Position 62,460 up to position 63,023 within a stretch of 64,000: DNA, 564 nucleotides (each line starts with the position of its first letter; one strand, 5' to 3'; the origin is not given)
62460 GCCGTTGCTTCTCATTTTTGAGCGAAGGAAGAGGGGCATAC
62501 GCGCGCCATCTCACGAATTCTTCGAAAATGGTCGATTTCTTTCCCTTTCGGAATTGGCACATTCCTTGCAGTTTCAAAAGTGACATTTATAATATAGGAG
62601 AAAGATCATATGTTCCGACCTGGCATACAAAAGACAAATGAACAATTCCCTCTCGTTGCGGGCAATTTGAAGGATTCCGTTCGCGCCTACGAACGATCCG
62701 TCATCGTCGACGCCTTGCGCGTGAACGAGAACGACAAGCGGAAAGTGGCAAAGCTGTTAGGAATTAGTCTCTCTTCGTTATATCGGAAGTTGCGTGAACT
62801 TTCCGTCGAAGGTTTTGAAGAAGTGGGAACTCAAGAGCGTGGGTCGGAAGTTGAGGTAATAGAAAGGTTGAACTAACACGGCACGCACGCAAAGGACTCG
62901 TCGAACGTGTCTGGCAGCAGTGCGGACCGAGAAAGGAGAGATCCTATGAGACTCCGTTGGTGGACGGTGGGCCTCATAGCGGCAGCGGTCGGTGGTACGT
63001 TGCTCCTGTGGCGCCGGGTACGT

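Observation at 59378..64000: Sigma-54 regulon island: an autoregulated PAS-kinase/NtrC-like pair, a sigma-54-driven stand-alone copy of the activator's own DNA-binding domain, and a secreted cytochrome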

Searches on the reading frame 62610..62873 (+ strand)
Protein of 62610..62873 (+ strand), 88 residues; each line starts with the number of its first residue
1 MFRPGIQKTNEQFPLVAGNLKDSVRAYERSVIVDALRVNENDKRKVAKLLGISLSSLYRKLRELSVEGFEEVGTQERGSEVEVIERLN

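Call 8: search_protein_families(library=pfam, proteins=[window:62610-62873:+], max_evalue=0.01)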
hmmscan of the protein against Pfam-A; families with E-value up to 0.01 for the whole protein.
window:62610-62873:+ (88 aa): 3 families
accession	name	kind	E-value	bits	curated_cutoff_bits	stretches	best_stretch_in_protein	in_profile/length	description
PF02954.25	HTH_8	-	2.3e-11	43.7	22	1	24-64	2-42/42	Bacterial regulatory protein, Fis family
PF18024.7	HTH_50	-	1.7e-06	28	27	1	19-62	3-45/50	Helix-turn-helix domain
PF02796.21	HTH_7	-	0.00057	20.4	23.8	1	43-63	24-44/45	Helix-turn-helix domain of resolvase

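Call 10: find_homologous_proteins(query=window:62610-62873:+, max_evalue=0.001)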
Query window:62610-62873:+ (88 aa): 122 proteins with E <= 0.001 among 123 candidates; the best 120 are listed.
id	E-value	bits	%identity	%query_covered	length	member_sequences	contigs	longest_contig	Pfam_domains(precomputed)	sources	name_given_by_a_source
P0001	2.1e-47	176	100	100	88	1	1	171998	PF02954.26,PF18024.8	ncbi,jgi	jgi:transcriptional regulator with PAS, ATPase and Fis domain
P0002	6.5e-42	159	91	100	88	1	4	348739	PF02954.26,PF18024.8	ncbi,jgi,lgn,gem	-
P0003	7.9e-33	130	83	91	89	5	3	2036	PF02954.26,PF18024.8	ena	-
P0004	3.7e-32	128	75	100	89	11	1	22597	PF02954.26,PF18024.8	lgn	-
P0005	2.7e-31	125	72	100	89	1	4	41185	PF02954.26,PF18024.8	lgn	-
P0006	1.8e-28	116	72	100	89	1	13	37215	PF02954.26,PF18024.8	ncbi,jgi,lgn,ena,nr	ncbi:MAG TPA: hypothetical protein DCP63_13570 [Bacteroidetes bacterium]|nr:hypothetical protein [Ba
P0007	1.4e-27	113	79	83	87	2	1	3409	PF02954.26,PF18024.8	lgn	-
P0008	2.0e-24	103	73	91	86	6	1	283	PF02954.26,PF18024.8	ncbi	-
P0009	4.2e-24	102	70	91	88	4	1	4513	PF02954.26,PF18024.8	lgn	-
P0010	7.4e-24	101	67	94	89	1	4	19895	PF02954.26,PF18024.8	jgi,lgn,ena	jgi:DNA-binding NtrC family response regulator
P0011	8.4e-24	101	71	86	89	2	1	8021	PF02954.26,PF18024.8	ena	-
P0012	1.9e-23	100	71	86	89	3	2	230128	PF02954.26,PF18024.8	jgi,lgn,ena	-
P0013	2.5e-23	100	67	97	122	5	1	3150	PF02954.26,PF18024.8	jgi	jgi:DNA-binding NtrC family response regulator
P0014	3.5e-23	99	66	91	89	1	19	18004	PF02954.26,PF18024.8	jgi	jgi:DNA-binding NtrC family response regulator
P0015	6.3e-23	98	68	92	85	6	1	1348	PF02954.26,PF18024.8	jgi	jgi:DNA-binding NtrC family response regulator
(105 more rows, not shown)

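Call 11: find_encoding_contigs(protein=window:62610-62873:+, flank=10000, max_places=10)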
Protein window:62610-62873:+ (88 aa): 17 contigs read that carry it; 10 places shown.
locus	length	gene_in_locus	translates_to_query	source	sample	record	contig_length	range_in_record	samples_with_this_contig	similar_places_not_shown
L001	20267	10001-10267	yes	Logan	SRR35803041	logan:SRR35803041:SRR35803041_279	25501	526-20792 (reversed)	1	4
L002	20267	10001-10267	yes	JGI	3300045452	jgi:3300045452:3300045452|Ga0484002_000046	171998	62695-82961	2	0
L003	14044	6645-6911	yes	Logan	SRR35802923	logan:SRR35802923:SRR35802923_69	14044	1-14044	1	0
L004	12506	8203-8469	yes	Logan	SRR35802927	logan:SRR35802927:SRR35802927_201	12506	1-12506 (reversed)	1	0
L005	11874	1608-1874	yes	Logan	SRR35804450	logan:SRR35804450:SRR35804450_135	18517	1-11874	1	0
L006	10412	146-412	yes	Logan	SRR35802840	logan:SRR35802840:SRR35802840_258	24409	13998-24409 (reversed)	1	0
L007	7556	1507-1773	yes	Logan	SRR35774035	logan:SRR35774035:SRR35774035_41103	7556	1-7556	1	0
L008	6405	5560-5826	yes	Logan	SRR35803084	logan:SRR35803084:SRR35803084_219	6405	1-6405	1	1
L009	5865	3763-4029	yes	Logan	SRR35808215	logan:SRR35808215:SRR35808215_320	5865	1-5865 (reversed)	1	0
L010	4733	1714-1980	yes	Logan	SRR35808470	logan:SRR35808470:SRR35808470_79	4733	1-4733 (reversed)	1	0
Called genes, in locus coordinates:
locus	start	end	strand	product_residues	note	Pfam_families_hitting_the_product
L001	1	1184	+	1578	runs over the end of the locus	PF01108:Tissue_fac (faint), PF00041:fn3, PF00041:fn3, PF00041:fn3 (weak), PF16656:Pur_ac_phosph_N, PF25788:Ig_Rha78A_N, PF00041:fn3, PF18962:Por_Secre_tail, +11 more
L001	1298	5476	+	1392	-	PF07494:Reg_prop (faint), PF23748:Beta-prop_LRRK2 (faint), PF07495:Y_Y_Y, PF00989:PAS (weak), PF13426:PAS_9, PF00512:HisKA (weak), PF02518:HATPase_c, PF00072:Response_reg, +1 more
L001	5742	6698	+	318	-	PF00595:PDZ, PF13180:PDZ_2, PF14685:PDZ_Tricorn (faint), PF17820:PDZ_6, PF00595:PDZ (weak), PF13180:PDZ_2, PF17820:PDZ_6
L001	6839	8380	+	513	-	PF00989:PAS, PF08448:PAS_4 (weak), PF00989:PAS, PF08448:PAS_4, PF08447:PAS_3, PF13426:PAS_9, PF00512:HisKA, PF02518:HATPase_c, +2 more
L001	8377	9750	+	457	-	PF00072:Response_reg, PF00158:Sigma54_activat, PF14532:Sigma54_activ_2, PF07728:AAA_5, PF25601:AAA_lid_14, PF02954:HTH_8 (weak)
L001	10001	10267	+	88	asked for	PF18024:HTH_50 (weak), PF02954:HTH_8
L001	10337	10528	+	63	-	-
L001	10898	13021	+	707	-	PF02335:Cytochrom_C552 (faint), PF09699:Paired_CXXCH_1 (faint), PF13435:Cytochrome_C554 (faint), PF13442:Cytochrome_CBB3 (faint), PF14522:Cytochrome_C7 (faint), PF22113:Mtrc-MtrF_II-IV_dom (weak), PF13860:FlgD_ig (weak), PF18962:Por_Secre_tail (weak), +1 more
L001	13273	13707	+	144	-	-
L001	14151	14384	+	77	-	-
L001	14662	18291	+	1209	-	PF01855:POR_N, PF17147:PFOR_II, PF01558:POR, PF10371:EKR, PF12838:Fer4_7, PF13237:Fer4_10, PF13484:Fer4_16, PF02775:TPP_enzyme_C, +6 more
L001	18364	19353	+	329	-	PF01180:DHO_dh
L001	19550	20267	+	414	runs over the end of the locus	?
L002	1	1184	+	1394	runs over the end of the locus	PF10179:NDNF (faint), PF13205:Big_5 (faint), PF14292:SusE (faint), PF00041:fn3 (weak), PF16656:Pur_ac_phosph_N, PF25788:Ig_Rha78A_N, PF00041:fn3, PF18962:Por_Secre_tail, +9 more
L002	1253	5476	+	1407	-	PF07494:Reg_prop (faint), PF23748:Beta-prop_LRRK2 (faint), PF07495:Y_Y_Y, PF00989:PAS (weak), PF13426:PAS_9, PF00512:HisKA (weak), PF02518:HATPase_c, PF00072:Response_reg, +1 more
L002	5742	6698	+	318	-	PF00595:PDZ, PF13180:PDZ_2, PF14685:PDZ_Tricorn (faint), PF17820:PDZ_6, PF00595:PDZ (weak), PF13180:PDZ_2, PF17820:PDZ_6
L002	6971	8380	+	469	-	PF00989:PAS, PF08448:PAS_4 (weak), PF00989:PAS, PF08448:PAS_4, PF08447:PAS_3, PF13426:PAS_9, PF00512:HisKA, PF02518:HATPase_c, +2 more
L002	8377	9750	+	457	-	PF00072:Response_reg, PF00158:Sigma54_activat, PF14532:Sigma54_activ_2, PF07728:AAA_5, PF25601:AAA_lid_14, PF02954:HTH_8 (weak)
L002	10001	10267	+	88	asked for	PF18024:HTH_50 (weak), PF02954:HTH_8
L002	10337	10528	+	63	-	-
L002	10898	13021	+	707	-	PF02335:Cytochrom_C552 (faint), PF09699:Paired_CXXCH_1 (faint), PF13435:Cytochrome_C554 (faint), PF13442:Cytochrome_CBB3 (faint), PF14522:Cytochrome_C7 (faint), PF22113:Mtrc-MtrF_II-IV_dom (weak), PF13860:FlgD_ig (weak), PF18962:Por_Secre_tail (weak), +1 more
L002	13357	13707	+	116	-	-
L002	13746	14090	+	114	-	-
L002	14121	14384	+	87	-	-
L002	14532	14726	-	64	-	-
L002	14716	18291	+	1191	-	PF01855:POR_N, PF17147:PFOR_II, PF01558:POR, PF10371:EKR, PF12838:Fer4_7, PF13237:Fer4_10, PF13484:Fer4_16, PF02775:TPP_enzyme_C, +6 more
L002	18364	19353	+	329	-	PF01180:DHO_dh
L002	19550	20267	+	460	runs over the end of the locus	PF04055:Radical_SAM, PF06969:HemN_C (weak)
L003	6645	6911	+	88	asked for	PF18024:HTH_50 (weak), PF02954:HTH_8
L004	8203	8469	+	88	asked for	PF18024:HTH_50 (weak), PF02954:HTH_8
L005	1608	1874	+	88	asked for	PF18024:HTH_50 (weak), PF02954:HTH_8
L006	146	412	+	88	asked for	PF18024:HTH_50 (weak), PF02954:HTH_8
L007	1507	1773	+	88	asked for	PF18024:HTH_50 (weak), PF02954:HTH_8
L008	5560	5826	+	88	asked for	PF18024:HTH_50 (weak), PF02954:HTH_8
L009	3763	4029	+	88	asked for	PF18024:HTH_50 (weak), PF02954:HTH_8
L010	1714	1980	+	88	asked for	PF18024:HTH_50 (weak), PF02954:HTH_8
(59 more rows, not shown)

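Call 14: find_related_loci(query=A1, collection=genome_contigs, flank=7000)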
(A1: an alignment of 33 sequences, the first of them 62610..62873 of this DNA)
Query A1 (88 aa) in genome_contigs; peptide patterns used: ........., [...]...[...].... (x = any residue, [..] = any of these).
369 stretches matched a pattern; 306 encode a relative of the query (tblastn E <= 1e-3); the best 80 are kept; 80 distinct loci.
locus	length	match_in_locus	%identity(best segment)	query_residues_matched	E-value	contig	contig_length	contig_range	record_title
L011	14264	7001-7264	91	1-88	1e-48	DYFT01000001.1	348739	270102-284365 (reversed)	MAG TPA_asm: Ignavibacterium album isolate BE2011_53_18 Afr_mines_BE2011_3_length_348739_cov_7_590870, whole genome shot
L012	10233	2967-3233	76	1-88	3e-39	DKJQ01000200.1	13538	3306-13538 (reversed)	MAG TPA_asm: Ignavibacteria bacterium UBA6688 UBA6688_contig_1533, whole genome shotgun sequence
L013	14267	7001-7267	75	1-88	1e-38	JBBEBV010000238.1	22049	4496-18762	MAG: Bacteroidota bacterium isolate LejiaF_55_30 Lejia_F_3444_length_22049_cov_17, whole genome shotgun sequence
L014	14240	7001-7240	81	1-80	2e-38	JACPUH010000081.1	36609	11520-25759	MAG: Ignavibacteriales bacterium isolate NC_groundwater_753_Ag_S-0.1um_55_13 JBCH_GD18_4_SO1_S176_scaffold_765167, whole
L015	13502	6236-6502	72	1-88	1e-34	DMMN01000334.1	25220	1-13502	MAG TPA_asm: Bacteroidetes bacterium isolate UBA10030 contig_54789, whole genome shotgun sequence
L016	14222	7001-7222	70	15-88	2e-28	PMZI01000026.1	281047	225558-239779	MAG: Ignavibacteriae bacterium isolate fen_1268 73.20110800_E3D.28_contig_1867, whole genome shotgun sequence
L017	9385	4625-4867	65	1-81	3e-28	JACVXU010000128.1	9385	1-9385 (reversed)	MAG: Bacteroidetes bacterium isolate B4_bin.17 scaffold_1555, whole genome shotgun sequence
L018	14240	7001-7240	65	1-80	5e-28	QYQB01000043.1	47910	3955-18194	MAG: bacterium isolate PowLak16_MAG13 c_000000133897, whole genome shotgun sequence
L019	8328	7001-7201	75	15-81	1e-27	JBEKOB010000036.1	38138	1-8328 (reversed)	MAG: Bacteroidota bacterium isolate SPRUCE 430 SPRUCE_430_36, whole genome shotgun sequence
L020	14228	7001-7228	67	1-76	1e-27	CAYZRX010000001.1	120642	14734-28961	MAG TPA_asm: uncultured Ignavibacteriaceae bacterium isolate SRP214966_co4_379 genome assembly, contig: NODE_25_length_1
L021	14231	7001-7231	67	1-78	3e-27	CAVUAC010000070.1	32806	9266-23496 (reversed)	MAG: uncultured Bacteroidetes bacterium isolate MFD04408.bin.2.163 genome assembly, contig: contig_70289, whole genome s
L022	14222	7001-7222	69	15-88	4e-27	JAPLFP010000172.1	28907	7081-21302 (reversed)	MAG: Ignavibacteriales bacterium isolate LacPavin_0920_SED5_MAG_52_10 LacPavin_0920_SED5_scaffold_817577, whole genome s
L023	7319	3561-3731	84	15-71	7e-27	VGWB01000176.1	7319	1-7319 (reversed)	MAG: Ignavibacteria bacterium isolate M_DeepCast_400m_m2_062 M_DeepCast_400m_m2_062_Ga0194112_10021348, whole genome sho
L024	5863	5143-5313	82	15-71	1e-26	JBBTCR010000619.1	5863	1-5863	MAG: Bacteroidota bacterium isolate H43-bin226_1 H43_bin226_1_000000000619, whole genome shotgun sequence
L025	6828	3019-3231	70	1-71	2e-26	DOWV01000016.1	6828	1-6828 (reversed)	MAG TPA_asm: Bacteroidetes bacterium isolate UBA9647 contig_12595, whole genome shotgun sequence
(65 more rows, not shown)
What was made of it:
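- The search patterns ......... and [NDE]DKR[KSN]VAKL together matched 369 stretches in 185,579 species genomes (call 14).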

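Call 31: search_solved_structures(query=A1, max_evalue=0.01, show_alignments=3)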
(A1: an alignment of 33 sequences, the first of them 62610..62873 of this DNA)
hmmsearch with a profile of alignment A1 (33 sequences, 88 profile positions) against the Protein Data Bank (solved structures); distinct sequences matched with E-value up to 0.01: 6.
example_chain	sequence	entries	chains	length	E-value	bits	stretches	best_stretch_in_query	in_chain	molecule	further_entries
4fth_A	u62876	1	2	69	2.2e-08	37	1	16-66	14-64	Transcriptional regulator (NtrC family)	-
3e7l_A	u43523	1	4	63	2.6e-08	36.8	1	17-66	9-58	Transcriptional regulator (NtrC family)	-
4l5e_A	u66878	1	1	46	0.00072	22.5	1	22-64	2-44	Transcriptional regulator (NtrC family)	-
4l4u_A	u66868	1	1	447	0.00085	22.3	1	21-67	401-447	Transcriptional regulator (NtrC family)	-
1ntc_A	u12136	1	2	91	0.0012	21.8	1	19-66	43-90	PROTEIN (NITROGEN REGULATION PROTEIN (NTRC))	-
7zbs_X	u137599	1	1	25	0.0084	19.1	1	35-59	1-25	HTH_8cm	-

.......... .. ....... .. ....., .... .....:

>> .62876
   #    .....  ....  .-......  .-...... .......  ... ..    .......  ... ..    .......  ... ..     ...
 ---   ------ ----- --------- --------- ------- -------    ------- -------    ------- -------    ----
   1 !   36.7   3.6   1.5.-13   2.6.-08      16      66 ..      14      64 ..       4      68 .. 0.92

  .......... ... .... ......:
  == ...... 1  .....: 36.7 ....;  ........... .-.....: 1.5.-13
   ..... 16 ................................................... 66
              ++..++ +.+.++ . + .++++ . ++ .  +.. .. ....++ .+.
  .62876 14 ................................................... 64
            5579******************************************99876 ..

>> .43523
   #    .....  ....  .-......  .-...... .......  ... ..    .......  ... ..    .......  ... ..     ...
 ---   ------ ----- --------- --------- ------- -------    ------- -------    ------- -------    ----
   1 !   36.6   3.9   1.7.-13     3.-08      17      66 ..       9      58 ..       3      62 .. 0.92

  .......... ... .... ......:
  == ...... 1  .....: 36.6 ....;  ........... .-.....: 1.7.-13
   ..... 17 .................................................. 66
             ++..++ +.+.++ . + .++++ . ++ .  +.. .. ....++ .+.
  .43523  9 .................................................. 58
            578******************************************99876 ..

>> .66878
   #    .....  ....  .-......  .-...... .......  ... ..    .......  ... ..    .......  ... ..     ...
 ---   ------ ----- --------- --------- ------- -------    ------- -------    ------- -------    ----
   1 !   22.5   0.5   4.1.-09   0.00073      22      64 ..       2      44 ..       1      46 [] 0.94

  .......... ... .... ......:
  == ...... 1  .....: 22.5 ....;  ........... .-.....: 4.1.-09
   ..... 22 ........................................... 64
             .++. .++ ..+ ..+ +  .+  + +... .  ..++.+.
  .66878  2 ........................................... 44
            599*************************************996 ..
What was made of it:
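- On Fis (nucleoid protein): The profile search of PDB returns NtrC4, NtrC1 and NtrC but not Fis at E <= 0.01 (call 31).
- Its profile matches the full NtrC4 DNA-binding domain, including the dimerisation helix (4FTH/3E7L, E = 2e-8, call 31).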

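Call 46: predict_structure(alignment_id=A1)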
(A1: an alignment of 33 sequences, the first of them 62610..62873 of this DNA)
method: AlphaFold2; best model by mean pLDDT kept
length: 88 residues; sequences in the alignment: 33
mean_pLDDT: 69.8   pTM: 0.50
mean pLDDT of the five models: 69.8, 68.6, 68.5, 68.2, 68.1
residues with pLDDT >= 90: 33; 70-90: 13; 50-70: 9; < 50: 33
segments of 3 or more residues with pLDDT < 50: 1-5, 7-14, 70-88
pLDDT, mean of each block of 10 residues (from residue 1): 45 57 89 93 95 94 65 42 43
secondary structure, 60 per line:
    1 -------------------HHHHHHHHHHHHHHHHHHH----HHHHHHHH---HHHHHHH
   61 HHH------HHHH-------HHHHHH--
elements in order: H20-38 H43-50 H54-63 H70-73 H81-86
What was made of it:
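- On Fis (nucleoid protein): The AF2 model has only three confident helices (20-38, 43-50, 54-63) (call 46).
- Closest known: Fis. Different: There is no N-terminal beta-hairpin or helix A (call 46) and no significant sequence match to Fis (call 31).
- The protein lacks the Fis N-terminal arm and helix A (call 46), and the profile search did not return Fis at E <= 0.01 (call 31).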

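Call 48: search_protein_representatives(alignment_id=A1)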
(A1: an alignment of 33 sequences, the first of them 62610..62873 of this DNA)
Query: 33 sequences, 88 profile positions. Proteins with E-value up to 0.001 (for the whole library): 2526; up to 1e-10: 81; up to 1e-30: 2. The best 150 are listed.
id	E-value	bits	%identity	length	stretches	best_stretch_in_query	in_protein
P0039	2.6e-36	139.4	-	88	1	1-88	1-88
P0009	1.1e-32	127.7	-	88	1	1-84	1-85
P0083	1.3e-29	117.9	-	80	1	1-78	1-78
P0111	3.6e-24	100.5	-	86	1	5-74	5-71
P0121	6.2e-22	93.3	-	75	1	1-72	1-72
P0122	8.7e-22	92.8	-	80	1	11-74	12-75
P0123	1.1e-20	89.2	-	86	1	15-74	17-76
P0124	3.1e-20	87.8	-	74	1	9-70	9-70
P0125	3.3e-20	87.7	-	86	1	1-74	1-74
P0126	1.2e-18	82.8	-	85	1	13-79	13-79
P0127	2.3e-18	81.8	-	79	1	3-69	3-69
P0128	3.3e-18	81.3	-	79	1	1-68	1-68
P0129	5.0e-18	80.8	-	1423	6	18-64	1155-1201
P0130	1.5e-16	76.0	-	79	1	5-65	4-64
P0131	7.8e-16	73.7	-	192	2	26-66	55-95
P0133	9.6e-16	73.4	-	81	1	12-75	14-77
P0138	2.8e-14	68.7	-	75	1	12-74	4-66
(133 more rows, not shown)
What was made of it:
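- The ORF is short, and many HTH_8 fragments exist in metagenomes (call 48).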
